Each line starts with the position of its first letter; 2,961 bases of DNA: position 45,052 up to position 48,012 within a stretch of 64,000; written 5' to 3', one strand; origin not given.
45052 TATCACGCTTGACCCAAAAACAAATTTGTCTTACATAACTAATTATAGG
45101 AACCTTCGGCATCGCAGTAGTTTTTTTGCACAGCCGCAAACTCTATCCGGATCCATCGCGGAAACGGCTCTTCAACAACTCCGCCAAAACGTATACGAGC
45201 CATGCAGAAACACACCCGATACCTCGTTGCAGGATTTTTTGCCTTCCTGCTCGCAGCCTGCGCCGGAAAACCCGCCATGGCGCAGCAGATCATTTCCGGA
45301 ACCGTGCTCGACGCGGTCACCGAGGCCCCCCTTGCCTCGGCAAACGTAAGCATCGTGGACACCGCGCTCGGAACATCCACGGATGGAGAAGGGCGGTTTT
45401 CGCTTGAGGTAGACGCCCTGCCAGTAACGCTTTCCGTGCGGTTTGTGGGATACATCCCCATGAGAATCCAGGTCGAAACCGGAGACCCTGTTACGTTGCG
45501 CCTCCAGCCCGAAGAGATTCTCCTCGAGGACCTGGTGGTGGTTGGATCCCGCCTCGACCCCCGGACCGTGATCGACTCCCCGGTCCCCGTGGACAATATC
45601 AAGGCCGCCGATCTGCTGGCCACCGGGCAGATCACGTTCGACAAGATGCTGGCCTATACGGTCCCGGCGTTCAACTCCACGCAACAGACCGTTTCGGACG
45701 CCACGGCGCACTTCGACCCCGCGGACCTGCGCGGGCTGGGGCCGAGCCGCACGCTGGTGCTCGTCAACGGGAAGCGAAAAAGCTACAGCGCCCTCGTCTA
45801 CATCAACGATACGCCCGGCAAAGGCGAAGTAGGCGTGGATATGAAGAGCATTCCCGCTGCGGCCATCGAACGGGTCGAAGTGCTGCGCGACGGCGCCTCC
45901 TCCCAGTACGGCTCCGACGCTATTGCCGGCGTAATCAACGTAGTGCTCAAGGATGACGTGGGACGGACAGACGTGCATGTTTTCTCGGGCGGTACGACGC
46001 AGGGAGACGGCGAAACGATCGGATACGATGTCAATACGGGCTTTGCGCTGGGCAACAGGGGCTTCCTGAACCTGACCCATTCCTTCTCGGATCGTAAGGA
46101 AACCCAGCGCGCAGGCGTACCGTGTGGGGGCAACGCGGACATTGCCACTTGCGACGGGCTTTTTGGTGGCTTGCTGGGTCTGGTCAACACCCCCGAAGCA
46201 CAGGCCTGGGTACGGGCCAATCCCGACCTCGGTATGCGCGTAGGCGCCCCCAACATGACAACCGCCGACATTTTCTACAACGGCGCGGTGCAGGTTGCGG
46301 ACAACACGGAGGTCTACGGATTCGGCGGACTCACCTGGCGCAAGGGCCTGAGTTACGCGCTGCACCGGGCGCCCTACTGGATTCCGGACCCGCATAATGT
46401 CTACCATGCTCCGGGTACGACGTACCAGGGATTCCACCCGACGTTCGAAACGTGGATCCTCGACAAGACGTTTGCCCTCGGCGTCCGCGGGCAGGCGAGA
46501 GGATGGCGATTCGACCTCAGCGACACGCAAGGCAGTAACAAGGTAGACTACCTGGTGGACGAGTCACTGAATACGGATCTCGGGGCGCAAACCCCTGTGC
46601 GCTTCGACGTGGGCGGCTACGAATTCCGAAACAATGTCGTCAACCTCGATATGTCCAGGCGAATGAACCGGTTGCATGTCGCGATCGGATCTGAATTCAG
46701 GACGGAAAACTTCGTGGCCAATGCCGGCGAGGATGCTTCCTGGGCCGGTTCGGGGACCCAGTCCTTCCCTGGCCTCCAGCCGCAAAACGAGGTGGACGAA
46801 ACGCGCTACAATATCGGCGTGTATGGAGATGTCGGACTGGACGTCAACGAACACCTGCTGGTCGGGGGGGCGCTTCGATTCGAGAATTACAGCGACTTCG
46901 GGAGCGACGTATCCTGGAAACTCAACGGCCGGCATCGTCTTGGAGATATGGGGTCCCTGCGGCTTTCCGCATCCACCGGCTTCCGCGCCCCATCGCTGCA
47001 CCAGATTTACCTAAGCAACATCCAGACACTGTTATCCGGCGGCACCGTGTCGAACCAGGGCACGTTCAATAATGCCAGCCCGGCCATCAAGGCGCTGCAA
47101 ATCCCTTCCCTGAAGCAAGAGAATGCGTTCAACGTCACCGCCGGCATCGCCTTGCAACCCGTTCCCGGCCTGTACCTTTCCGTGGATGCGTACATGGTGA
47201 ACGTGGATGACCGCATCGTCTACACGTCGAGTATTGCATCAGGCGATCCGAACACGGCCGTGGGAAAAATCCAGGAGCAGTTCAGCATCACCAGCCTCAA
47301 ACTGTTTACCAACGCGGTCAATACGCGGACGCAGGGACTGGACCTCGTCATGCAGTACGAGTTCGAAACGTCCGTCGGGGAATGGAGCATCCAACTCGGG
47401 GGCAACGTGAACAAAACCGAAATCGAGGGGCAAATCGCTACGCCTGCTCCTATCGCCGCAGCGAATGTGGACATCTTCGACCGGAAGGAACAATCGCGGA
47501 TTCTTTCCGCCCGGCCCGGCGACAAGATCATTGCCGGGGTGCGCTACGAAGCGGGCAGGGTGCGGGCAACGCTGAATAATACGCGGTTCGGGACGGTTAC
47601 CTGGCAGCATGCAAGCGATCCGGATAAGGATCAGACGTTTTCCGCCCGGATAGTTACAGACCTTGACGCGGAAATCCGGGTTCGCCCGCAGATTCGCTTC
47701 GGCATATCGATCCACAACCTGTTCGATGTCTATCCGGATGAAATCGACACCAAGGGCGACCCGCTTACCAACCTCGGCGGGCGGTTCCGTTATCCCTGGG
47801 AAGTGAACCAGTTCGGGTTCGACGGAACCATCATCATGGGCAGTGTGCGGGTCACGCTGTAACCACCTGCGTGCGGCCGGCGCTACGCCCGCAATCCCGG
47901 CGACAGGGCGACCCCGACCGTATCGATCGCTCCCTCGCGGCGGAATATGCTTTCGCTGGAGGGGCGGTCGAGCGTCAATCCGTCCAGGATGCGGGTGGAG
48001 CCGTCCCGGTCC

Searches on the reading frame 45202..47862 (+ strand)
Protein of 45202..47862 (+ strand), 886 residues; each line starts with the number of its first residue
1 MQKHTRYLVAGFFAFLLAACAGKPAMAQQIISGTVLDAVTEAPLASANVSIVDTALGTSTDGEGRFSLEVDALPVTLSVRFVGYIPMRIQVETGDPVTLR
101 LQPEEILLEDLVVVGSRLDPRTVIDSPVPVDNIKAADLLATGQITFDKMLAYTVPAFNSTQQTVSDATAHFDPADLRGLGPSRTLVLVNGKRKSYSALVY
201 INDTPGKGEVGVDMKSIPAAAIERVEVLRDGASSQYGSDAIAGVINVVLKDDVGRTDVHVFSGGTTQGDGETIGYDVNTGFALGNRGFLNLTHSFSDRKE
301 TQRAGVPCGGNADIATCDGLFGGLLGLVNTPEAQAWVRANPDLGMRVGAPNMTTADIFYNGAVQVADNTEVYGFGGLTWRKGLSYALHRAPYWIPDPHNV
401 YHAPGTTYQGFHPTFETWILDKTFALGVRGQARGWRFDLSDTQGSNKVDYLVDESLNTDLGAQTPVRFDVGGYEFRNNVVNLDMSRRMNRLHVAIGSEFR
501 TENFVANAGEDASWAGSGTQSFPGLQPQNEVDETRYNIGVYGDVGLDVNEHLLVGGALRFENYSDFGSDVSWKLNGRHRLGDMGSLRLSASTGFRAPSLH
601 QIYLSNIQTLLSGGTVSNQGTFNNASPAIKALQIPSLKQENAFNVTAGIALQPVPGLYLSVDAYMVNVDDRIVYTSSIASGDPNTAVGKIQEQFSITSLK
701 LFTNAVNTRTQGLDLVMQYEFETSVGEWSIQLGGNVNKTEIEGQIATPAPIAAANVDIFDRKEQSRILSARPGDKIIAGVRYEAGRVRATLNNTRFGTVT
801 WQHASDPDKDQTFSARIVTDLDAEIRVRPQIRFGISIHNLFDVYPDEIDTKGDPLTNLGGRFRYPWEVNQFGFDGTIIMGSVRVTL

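Call 19: search_protein_families(library=pfam, proteins=[window:45202-47862:+], max_evalue=0.001)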
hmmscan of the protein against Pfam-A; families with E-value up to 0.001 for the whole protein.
window:45202-47862:+ (886 aa): 4 families
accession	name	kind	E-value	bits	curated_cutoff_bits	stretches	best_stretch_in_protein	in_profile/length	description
PF00593.30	TonB_dep_Rec_b-barrel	-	2.8e-28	100.4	27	1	366-840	11-436/436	TonB dependent receptor-like, beta-barrel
PF07715.20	Plug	-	1.3e-18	67.9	23.9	1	123-244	2-107/107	TonB-dependent Receptor Plug Domain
PF13715.12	CarbopepD_reg_2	-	9.3e-16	58.1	32.2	1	31-113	1-88/88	CarboxypepD_reg-like domain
PF13620.12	CarboxypepD_reg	-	1.7e-12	47.9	32.3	1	31-101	2-79/82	Carboxypeptidase regulatory-like domain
